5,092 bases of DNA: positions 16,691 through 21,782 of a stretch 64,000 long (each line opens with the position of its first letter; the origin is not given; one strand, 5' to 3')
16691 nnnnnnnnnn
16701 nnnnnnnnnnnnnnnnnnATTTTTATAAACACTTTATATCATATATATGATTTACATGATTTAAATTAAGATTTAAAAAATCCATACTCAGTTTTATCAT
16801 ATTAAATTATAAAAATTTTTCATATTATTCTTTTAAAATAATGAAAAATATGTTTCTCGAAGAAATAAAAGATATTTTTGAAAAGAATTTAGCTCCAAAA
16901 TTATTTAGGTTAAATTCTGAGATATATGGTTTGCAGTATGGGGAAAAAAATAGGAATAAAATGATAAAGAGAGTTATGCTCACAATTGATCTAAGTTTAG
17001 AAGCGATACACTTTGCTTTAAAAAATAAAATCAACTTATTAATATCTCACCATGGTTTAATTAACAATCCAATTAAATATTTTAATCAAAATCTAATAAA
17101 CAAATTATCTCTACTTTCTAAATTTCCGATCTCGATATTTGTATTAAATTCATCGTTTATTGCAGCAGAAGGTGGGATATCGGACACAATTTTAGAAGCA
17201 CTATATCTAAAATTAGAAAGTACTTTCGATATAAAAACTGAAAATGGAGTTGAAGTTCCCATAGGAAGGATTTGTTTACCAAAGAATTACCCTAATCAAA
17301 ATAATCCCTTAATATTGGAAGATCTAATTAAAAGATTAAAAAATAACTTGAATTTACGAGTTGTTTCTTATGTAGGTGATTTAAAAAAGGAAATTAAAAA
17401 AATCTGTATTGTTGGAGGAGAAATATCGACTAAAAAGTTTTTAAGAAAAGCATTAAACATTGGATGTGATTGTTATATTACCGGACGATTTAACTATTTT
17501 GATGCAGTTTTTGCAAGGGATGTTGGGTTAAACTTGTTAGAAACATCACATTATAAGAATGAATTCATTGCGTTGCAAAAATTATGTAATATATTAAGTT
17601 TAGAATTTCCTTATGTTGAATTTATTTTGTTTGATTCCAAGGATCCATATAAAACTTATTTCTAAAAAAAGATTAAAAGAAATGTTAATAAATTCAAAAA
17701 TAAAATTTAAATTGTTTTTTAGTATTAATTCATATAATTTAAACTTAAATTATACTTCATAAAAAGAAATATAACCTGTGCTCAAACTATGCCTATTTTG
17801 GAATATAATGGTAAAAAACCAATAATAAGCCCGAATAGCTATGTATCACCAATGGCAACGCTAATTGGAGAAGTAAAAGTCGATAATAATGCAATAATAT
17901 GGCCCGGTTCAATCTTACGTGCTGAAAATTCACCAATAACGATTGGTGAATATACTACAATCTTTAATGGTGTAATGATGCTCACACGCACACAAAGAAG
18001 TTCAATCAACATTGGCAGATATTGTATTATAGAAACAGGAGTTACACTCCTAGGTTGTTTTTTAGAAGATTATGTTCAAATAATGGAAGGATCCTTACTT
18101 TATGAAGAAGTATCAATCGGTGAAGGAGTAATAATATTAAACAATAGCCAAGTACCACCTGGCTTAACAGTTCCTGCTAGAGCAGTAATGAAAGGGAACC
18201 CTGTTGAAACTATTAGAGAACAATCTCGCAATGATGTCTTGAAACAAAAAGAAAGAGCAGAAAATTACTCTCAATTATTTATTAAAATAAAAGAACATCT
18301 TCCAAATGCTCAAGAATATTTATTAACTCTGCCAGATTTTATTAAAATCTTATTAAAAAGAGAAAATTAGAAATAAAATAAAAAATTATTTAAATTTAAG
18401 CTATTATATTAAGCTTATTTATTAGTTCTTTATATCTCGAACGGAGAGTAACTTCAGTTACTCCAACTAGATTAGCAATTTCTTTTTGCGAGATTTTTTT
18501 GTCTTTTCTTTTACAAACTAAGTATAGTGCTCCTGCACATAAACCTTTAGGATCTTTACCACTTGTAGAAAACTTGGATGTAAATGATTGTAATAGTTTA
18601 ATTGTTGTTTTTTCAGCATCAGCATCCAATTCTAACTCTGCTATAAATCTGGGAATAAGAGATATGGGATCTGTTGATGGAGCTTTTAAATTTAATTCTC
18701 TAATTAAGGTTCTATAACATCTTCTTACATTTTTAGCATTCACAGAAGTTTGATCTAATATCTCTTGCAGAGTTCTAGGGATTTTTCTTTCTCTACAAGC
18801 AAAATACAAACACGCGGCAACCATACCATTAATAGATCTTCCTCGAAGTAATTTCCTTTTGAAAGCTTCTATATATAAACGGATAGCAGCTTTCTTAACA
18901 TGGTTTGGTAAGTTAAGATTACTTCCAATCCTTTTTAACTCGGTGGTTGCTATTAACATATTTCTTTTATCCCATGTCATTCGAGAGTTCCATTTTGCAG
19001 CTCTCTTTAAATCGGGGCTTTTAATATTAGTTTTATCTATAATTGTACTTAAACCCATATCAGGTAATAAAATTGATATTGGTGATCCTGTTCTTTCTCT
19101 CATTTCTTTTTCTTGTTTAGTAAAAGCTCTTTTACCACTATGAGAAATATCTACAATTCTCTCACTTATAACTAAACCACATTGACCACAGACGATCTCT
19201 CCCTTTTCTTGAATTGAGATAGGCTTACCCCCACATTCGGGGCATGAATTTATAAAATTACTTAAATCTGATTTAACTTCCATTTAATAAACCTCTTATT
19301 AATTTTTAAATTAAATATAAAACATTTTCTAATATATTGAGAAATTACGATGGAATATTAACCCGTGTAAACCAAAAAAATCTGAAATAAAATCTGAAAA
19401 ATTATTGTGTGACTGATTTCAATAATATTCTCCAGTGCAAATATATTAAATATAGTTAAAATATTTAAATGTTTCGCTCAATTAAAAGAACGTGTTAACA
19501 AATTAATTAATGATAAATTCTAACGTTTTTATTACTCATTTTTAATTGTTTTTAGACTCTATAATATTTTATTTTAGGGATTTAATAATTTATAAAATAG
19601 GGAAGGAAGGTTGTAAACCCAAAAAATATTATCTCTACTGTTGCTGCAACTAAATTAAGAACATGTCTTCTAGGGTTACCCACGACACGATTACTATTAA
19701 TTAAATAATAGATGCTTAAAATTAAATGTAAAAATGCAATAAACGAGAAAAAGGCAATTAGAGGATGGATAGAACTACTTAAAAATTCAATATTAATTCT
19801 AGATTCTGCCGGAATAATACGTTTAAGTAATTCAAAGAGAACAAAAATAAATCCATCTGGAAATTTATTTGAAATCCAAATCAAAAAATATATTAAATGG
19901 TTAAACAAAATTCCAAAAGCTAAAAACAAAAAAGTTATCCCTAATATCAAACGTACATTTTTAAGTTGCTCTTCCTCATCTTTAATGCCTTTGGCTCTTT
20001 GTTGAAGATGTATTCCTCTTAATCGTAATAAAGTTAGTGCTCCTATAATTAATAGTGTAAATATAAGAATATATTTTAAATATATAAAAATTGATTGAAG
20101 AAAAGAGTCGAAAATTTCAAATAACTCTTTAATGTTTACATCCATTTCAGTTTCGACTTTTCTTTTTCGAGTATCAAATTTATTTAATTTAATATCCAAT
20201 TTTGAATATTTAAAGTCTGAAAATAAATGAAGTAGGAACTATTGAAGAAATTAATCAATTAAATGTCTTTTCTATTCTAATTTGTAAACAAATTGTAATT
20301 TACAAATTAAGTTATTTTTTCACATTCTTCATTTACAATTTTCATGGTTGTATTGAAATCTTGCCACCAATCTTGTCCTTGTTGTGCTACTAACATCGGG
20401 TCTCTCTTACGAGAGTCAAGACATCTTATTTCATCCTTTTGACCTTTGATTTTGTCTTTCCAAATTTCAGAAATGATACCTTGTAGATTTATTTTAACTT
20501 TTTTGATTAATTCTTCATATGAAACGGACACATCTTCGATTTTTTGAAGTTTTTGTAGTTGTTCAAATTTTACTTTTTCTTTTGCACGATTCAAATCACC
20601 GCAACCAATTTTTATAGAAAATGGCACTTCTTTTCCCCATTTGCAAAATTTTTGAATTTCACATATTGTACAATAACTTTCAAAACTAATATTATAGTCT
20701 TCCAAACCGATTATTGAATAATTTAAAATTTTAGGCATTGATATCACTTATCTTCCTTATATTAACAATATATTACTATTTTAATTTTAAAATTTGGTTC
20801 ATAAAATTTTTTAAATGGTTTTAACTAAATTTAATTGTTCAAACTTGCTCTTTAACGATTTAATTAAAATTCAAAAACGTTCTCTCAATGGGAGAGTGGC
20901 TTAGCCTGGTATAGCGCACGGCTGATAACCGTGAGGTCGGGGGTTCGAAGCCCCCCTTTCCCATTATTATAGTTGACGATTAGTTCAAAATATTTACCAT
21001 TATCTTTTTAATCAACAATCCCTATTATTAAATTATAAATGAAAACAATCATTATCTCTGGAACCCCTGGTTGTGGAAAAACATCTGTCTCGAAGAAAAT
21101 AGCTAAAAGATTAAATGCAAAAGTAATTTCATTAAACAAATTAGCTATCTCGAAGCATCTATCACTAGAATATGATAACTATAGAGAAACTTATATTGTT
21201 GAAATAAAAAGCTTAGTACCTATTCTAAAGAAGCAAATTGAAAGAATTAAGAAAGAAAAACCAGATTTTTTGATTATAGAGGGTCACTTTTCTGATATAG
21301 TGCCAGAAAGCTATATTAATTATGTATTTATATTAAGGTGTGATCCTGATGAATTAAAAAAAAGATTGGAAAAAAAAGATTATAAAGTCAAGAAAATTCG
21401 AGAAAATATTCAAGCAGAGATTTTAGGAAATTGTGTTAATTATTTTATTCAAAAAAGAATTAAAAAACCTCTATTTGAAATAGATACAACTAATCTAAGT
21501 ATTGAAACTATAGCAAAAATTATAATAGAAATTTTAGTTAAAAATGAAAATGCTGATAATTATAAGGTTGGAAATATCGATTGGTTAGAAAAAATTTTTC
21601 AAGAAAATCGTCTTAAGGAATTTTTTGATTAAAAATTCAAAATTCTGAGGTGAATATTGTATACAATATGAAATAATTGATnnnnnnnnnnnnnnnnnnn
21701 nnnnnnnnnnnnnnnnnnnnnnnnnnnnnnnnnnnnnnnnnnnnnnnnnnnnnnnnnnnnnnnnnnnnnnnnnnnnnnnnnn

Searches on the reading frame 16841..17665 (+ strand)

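Call 75: search_protein_families(library=pfam, proteins=[window:16841-17665:+], max_evalue=0.001)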
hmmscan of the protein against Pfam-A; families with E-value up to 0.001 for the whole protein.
window:16841-17665:+ (274 aa): 1 family
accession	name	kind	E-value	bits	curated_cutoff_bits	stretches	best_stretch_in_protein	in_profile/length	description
PF01784.24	DUF34_NIF3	-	9.4e-40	137.3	23.4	1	6-269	3-256/256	Duf34/NIF3 (NGG1p interacting factor 3)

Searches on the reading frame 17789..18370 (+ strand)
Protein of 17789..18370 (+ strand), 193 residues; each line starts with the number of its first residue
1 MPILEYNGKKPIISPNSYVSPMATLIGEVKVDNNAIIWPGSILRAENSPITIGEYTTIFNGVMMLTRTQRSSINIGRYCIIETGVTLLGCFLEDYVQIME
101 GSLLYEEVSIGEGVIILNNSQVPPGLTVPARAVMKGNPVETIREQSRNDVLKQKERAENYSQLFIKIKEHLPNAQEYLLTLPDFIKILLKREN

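Call 75: search_protein_families(library=pfam, proteins=[window:17789-18370:+], max_evalue=0.001)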
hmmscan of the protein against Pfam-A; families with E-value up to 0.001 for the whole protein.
window:17789-18370:+ (193 aa): 2 families
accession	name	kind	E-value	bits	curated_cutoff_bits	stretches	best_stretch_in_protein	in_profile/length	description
PF00132.30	Hexapep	-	1.1e-15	57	27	2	90-122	2-34/36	Bacterial transferase hexapeptide (six repeats)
PF25084.1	LbH_EIF2B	-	3.4e-07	30.7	54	1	52-133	18-98/105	EIF2B subunit epsilon LbH domain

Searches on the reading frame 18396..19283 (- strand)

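Call 75: search_protein_families(library=pfam, proteins=[window:18396-19283:-], max_evalue=0.001)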
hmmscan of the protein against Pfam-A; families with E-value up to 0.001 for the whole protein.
window:18396-19283:- (295 aa): 3 families
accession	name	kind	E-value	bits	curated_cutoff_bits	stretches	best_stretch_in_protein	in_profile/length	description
PF00382.24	TFIIB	-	4.9e-43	145.5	23.6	2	111-195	7-91/92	Transcription factor TFIIB repeat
PF08271.17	Zn_Ribbon_TF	-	2.4e-08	33.8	29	1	14-45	3-35/43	TFIIB zinc-binding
PF00134.28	Cyclin_N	-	1.3e-05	25.4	23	0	96-198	20-123/127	Cyclin, N-terminal domain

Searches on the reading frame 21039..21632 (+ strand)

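Call 76: search_protein_families(library=pfam, proteins=[window:21039-21632:+], max_evalue=0.001)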
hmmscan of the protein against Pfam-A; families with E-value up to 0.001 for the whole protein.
window:21039-21632:+ (197 aa): 6 families
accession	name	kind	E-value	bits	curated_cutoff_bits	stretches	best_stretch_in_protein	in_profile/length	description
PF13238.12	AAA_18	-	1.2e-26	94.1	29.4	1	4-129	1-127/128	AAA domain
PF13207.12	AAA_17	-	6.3e-10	39.9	27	1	8-113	2-122/136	AAA domain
PF00004.35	AAA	-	1.6e-06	29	21.2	1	4-52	1-38/131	ATPase family associated with various cellular activities (AAA)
PF08433.16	KTI12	-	3.2e-05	24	22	0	1-49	1-48/271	Chromatin associated protein KTI12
PF13671.12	AAA_33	-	0.00014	22.6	27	0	4-36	2-34/143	AAA domain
PF13521.12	AAA_28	-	0.00029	21.5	27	1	4-31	2-29/164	AAA domain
